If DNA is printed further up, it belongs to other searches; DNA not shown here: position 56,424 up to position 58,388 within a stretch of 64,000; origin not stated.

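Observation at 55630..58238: FHA-domain histidine kinase translationally coupled to a T9SS cargo gene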

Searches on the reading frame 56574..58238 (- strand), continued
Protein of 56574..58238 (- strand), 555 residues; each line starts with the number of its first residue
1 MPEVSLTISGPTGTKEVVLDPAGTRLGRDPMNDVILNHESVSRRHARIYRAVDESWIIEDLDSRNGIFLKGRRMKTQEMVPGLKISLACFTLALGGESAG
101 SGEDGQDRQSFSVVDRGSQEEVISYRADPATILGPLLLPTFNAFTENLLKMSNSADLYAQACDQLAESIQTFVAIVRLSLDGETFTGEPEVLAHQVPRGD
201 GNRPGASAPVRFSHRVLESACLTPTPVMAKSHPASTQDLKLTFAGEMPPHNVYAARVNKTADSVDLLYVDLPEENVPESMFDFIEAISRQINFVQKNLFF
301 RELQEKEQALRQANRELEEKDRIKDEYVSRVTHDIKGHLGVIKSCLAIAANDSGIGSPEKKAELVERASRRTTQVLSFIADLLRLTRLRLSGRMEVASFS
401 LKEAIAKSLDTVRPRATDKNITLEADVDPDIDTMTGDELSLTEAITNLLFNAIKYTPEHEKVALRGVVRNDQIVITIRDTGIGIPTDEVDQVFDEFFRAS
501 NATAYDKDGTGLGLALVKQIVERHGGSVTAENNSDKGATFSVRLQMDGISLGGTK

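Call 13: find_encoding_contigs(protein=P0003, flank=8000, max_places=2)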
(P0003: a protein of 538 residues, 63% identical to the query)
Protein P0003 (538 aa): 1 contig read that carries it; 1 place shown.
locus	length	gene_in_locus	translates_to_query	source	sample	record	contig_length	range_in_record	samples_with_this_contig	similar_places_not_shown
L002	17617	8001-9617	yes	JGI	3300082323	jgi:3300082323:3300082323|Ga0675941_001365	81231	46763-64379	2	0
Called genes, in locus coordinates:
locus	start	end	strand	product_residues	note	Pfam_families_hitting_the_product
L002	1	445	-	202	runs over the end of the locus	PF13505:OMP_b-brl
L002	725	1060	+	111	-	-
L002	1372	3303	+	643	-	PF00041:fn3 (faint), PF07602:DUF1565, PF05048:NosD (weak), PF13229:Beta_helix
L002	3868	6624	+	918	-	-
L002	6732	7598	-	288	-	-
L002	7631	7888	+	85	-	-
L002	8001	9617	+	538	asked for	PF16697:Yop-YscD_cpl, PF00498:FHA, PF02518:HATPase_c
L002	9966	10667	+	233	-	PF02635:DsrE (faint), PF13686:DrsE_2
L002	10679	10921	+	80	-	PF01206:TusA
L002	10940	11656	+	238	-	PF02665:Nitrate_red_gam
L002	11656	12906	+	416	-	PF13187:Fer4_9 (faint), PF12797:Fer4_2 (faint), PF12837:Fer4_6 (faint), PF13183:Fer4_8, PF13237:Fer4_10 (faint), PF13746:Fer4_18 (faint), PF13534:Fer4_17, PF02754:CCG, +1 more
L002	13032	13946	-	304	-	PF18962:Por_Secre_tail (faint), PF13860:FlgD_ig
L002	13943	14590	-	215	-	-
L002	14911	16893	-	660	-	PF00009:GTP_EFTU, PF03144:GTP_EFTU_D2 (weak), PF14492:EFG_III, PF03764:EFG_IV, PF00679:EFG_C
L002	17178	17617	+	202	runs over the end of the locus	-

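Call 14: find_encoding_contigs(protein=P0032, flank=8000, max_places=2)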
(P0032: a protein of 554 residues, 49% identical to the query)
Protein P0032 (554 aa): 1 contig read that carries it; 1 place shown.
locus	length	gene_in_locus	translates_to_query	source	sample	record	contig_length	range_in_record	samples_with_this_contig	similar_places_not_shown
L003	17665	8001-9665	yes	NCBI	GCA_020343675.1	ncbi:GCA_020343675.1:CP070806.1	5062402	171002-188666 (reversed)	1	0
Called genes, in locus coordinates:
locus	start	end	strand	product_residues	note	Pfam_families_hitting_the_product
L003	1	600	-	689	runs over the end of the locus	-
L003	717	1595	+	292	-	PF00892:EamA, PF03151:TPT (faint), PF00892:EamA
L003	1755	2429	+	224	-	-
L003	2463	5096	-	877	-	PF18998:Flg_new_2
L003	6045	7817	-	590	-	PF13490:zf-HC2 (weak), PF00069:Pkinase, PF01636:APH (faint), PF07714:PK_Tyr_Ser-Thr, PF03109:ABC1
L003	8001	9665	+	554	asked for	PF16697:Yop-YscD_cpl, PF00498:FHA, PF02518:HATPase_c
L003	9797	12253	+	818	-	PF00069:Pkinase, PF07714:PK_Tyr_Ser-Thr, PF17874:TPR_MalT, PF13424:TPR_12, PF13424:TPR_12, PF24885:TPR_NPHP3, PF24885:TPR_NPHP3, PF13424:TPR_12, +20 more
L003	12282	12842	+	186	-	PF01613:Flavin_Reduct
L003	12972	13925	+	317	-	-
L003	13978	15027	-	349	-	PF00072:Response_reg, PF01339:CheB_methylest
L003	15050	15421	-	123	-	PF01627:Hpt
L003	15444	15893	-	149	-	PF13690:CheX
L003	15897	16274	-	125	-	PF00072:Response_reg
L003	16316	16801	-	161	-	PF03975:CheD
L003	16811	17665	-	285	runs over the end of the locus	PF03705:CheR_N, PF01739:CheR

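Call 16: find_encoding_contigs(protein=P0075, flank=8000, max_places=2)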
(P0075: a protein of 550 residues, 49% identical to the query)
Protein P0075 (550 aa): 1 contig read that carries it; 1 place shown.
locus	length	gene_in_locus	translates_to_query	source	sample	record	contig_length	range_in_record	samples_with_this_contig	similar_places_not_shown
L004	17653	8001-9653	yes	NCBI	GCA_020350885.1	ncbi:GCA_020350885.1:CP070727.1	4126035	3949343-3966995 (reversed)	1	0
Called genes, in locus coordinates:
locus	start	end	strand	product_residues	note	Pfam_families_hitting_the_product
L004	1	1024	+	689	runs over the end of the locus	PF00989:PAS, PF08448:PAS_4 (weak), PF13426:PAS_9, PF00512:HisKA, PF02518:HATPase_c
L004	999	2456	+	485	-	-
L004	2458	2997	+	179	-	PF04390:LptE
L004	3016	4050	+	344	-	PF06144:DNA_pol3_delta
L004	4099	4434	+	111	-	PF00085:Thioredoxin, PF13098:Thioredoxin_2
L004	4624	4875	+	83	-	-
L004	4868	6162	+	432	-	PF00133:tRNA-synt_1, PF09334:tRNA-synt_1g, PF13603:tRNA-synt_1_2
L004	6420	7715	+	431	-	PF01566:Nramp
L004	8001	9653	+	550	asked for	PF16697:Yop-YscD_cpl, PF00498:FHA, PF14501:HATPase_c_5 (faint), PF02518:HATPase_c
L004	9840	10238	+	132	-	PF00072:Response_reg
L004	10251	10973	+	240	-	PF01925:TauE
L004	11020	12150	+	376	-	PF02690:Na_Pi_cotrans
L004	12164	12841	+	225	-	PF01895:PhoU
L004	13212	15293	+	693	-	PF13205:Big_5 (faint), PF13860:FlgD_ig, PF18962:Por_Secre_tail (weak)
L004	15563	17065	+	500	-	PF00496:SBP_bac_5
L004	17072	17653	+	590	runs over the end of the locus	PF00672:HAMP (weak), PF02518:HATPase_c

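Call 17: find_encoding_contigs(protein=P0009, flank=8000, max_places=2)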
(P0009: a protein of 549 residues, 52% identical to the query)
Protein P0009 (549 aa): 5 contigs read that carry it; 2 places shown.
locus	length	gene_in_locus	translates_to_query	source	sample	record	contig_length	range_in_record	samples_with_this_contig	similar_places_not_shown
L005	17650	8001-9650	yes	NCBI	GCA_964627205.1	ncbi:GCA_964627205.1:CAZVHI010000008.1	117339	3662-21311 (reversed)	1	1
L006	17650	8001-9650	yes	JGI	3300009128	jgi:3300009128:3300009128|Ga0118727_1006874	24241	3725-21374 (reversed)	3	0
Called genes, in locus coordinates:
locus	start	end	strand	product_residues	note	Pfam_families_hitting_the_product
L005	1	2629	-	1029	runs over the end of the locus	PF00873:ACR_tran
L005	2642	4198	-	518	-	PF25919:BSH_CusB (faint), PF25917:BSH_RND (faint), PF25973:BSH_CzcB, PF25893:HH_CzcB, PF25954:Beta-barrel_RND_2, PF25967:RND-MFP_C (faint), PF25975:CzcB_C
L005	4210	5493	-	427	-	PF02321:OEP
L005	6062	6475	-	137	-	PF00190:Cupin_1 (weak), PF12973:Cupin_7 (weak), PF06052:3-HAO (weak), PF07883:Cupin_2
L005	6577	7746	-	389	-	PF00441:Acyl-CoA_dh_1, PF08028:Acyl-CoA_dh_2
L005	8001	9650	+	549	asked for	PF16697:Yop-YscD_cpl, PF00498:FHA, PF02518:HATPase_c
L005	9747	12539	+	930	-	PF00069:Pkinase, PF07714:PK_Tyr_Ser-Thr, PF03109:ABC1, PF24885:TPR_NPHP3, PF13424:TPR_12, PF13374:TPR_10, PF13424:TPR_12, PF13374:TPR_10, +23 more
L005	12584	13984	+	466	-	PF07676:PD40 (faint)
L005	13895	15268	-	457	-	PF13860:FlgD_ig (faint)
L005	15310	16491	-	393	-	PF04231:Endonuclease_1, PF13860:FlgD_ig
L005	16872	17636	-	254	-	-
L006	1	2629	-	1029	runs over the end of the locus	PF00873:ACR_tran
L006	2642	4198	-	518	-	PF25919:BSH_CusB (faint), PF25917:BSH_RND (faint), PF25973:BSH_CzcB, PF25893:HH_CzcB, PF25954:Beta-barrel_RND_2, PF25967:RND-MFP_C (faint), PF25975:CzcB_C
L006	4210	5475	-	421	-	PF02321:OEP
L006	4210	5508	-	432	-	PF02321:OEP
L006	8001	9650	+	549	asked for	PF16697:Yop-YscD_cpl, PF00498:FHA, PF02518:HATPase_c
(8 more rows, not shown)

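Call 18: find_encoding_contigs(protein=P0008, flank=8000, max_places=2)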
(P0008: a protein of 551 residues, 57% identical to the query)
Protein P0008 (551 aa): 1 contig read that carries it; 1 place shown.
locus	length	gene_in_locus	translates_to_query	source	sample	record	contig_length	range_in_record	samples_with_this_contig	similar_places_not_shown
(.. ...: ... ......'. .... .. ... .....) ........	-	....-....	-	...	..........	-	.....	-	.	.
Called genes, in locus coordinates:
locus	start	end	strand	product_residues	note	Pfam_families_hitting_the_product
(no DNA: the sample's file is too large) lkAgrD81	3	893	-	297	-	?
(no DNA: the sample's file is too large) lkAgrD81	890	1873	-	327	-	PF20030:bpMoxR, PF07726:AAA_3, PF07728:AAA_5, PF17863:AAA_lid_2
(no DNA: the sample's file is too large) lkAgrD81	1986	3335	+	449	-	PF07228:SpoIIE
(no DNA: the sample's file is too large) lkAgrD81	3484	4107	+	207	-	-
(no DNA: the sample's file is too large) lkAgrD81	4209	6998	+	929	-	PF00069:Pkinase, PF01636:APH (faint), PF07714:PK_Tyr_Ser-Thr, PF03109:ABC1 (weak), PF14531:Kinase-like (weak), PF13176:TPR_7 (faint), PF00515:TPR_1 (weak), PF07719:TPR_2 (weak), +11 more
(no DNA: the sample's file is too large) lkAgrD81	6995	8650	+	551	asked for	PF16697:Yop-YscD_cpl, PF00498:FHA, PF02518:HATPase_c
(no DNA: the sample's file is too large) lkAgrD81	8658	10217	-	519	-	-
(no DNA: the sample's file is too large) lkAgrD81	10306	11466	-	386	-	PF00365:PFK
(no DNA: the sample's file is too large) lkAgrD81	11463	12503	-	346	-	PF00962:A_deaminase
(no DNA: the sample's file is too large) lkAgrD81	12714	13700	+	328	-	PF02540:NAD_synthase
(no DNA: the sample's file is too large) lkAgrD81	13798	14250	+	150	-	PF02082:Rrf2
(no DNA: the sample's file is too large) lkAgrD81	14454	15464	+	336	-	PF01515:PTA_PTB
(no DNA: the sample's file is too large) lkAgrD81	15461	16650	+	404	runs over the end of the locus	PF00871:Acetate_kinase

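Call 21: find_related_loci(query=A1, collection=genome_contigs, flank=6000)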
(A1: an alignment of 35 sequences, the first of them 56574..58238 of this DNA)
Query A1 (555 aa) in genome_contigs; peptide patterns used: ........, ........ (x = any residue, [..] = any of these).
195 stretches matched a pattern; 181 encode a relative of the query (tblastn E <= 1e-3); the best 80 are kept; 80 distinct loci.
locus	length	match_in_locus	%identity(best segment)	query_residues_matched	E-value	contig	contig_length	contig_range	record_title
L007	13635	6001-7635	65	1-546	0e+0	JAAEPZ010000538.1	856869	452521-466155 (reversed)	MAG: bacterium isolate Gpa_5 GpaG_CONTIG2547492, whole genome shotgun sequence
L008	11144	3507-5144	51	1-544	2e-178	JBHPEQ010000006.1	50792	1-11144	Planctomycetota bacterium isolate SAG AM-311-F19 NODE_6_length_50792_cov_30.863847, whole genome shotgun sequence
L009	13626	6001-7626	52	1-547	1e-173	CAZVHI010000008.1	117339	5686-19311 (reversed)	MAG TPA_asm: uncultured bacterium isolate binchicken_co97_418 genome assembly, contig: NODE_402_length_117339_cov_34.721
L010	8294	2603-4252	49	1-548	1e-171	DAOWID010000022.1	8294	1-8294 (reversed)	MAG TPA_asm: Planctomycetota bacterium isolate CSMAG_2034 CSMAG_2034_k141_1771442_length_8294_cov_18.0000, whole genome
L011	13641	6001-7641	49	1-547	4e-171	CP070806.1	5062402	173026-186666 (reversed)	MAG: Phycisphaerales bacterium isolate bin1297 chromosome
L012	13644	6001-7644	49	1-544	2e-169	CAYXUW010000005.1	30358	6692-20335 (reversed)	MAG TPA_asm: uncultured Pirellulales bacterium isolate binchicken_co178_121 genome assembly, contig: NODE_2179_length_30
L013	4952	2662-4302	48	1-544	2e-172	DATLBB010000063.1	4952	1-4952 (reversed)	MAG TPA_asm: Sedimentisphaerales bacterium isolate SMAG_U14287 k141_4203171, whole genome shotgun sequence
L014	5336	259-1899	48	1-544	3e-170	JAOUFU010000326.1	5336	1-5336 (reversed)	MAG: Phycisphaerae bacterium isolate 4_1_July_SF_Bin52 4_1_July_SF_Bin52_scaffold_9194_c1, whole genome shotgun sequence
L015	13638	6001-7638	49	1-544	2e-166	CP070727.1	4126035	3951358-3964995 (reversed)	MAG: bacterium isolate bin44 chromosome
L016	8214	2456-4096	48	1-547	3e-165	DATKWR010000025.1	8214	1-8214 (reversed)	MAG TPA_asm: Sedimentisphaerales bacterium isolate SMAG_U14168 k141_4131731, whole genome shotgun sequence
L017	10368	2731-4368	48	1-544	7e-164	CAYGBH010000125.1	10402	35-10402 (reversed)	MAG TPA_asm: uncultured Pirellulales bacterium isolate ERP108616_co2_77 genome assembly, contig: NODE_11967_length_10402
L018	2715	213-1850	49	1-544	4e-173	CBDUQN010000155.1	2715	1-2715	MAG TPA_asm: uncultured bacterium isolate SRR22302361_binner12_Refined_26 genome assembly, contig: ERZ25748748.44495, wh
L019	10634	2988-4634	49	1-544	2e-162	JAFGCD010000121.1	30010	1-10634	MAG: Sedimentisphaerales bacterium isolate Zod_Metabat.1083 k87_12852598, whole genome shotgun sequence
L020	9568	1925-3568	48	1-548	3e-162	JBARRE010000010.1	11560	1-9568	MAG: Sedimentisphaerales bacterium isolate MFD13433_ilm_asm_bin29 k127_169342, whole genome shotgun sequence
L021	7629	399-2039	49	1-547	3e-162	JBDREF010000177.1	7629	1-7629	MAG: Planctomycetota bacterium isolate MEGAHIT-group-1.301 k141_11626945, whole genome shotgun sequence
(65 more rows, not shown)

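Call 30: predict_structure(alignment_id=A1)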
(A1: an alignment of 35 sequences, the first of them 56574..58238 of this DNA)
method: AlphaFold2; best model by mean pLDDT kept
length: 555 residues; sequences in the alignment: 35
mean_pLDDT: 75.4   pTM: 0.43
mean pLDDT of the five models: 75.4, 73.8, 73.0, 72.3, 72.2
residues with pLDDT >= 90: 57; 70-90: 353; 50-70: 89; < 50: 56
segments of 3 or more residues with pLDDT < 50: 97-108, 200-207, 233-247, 499-512, 549-555
pLDDT, mean of each block of 10 residues (from residue 1): 78 83 89 86 90 84 84 84 83 62 34 64 68 73 88 83 85 84 69 70 42 79 76 40 40 83 86 69 86 89 87 77 66 76 81 74 83 77 64 74 90 84 90 83 87 86 91 90 75 60 37 69 86 85 72 29
secondary structure, 60 per line:
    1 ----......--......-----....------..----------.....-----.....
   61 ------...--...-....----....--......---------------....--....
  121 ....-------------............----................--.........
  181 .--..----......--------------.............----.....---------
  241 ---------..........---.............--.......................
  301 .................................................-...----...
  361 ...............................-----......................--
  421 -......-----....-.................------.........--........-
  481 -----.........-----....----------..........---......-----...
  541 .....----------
elements in order: E5-10 E13-18 E24-27 E46-50 E56-60 E67-69 E72-74 E76-79 E84-87 E90-95 E111-114 E120-124 H138-149 H154-169 E172-181 E190-195 E210-213 H214-222 E227-231 E250-259 E263-272 H278-349 H358-391 E397-400 H401-418 E422-427 E433-436 H438-454 E461-469 E472-479 H486-494 H500-503 H514-523 E527-532 E538-545
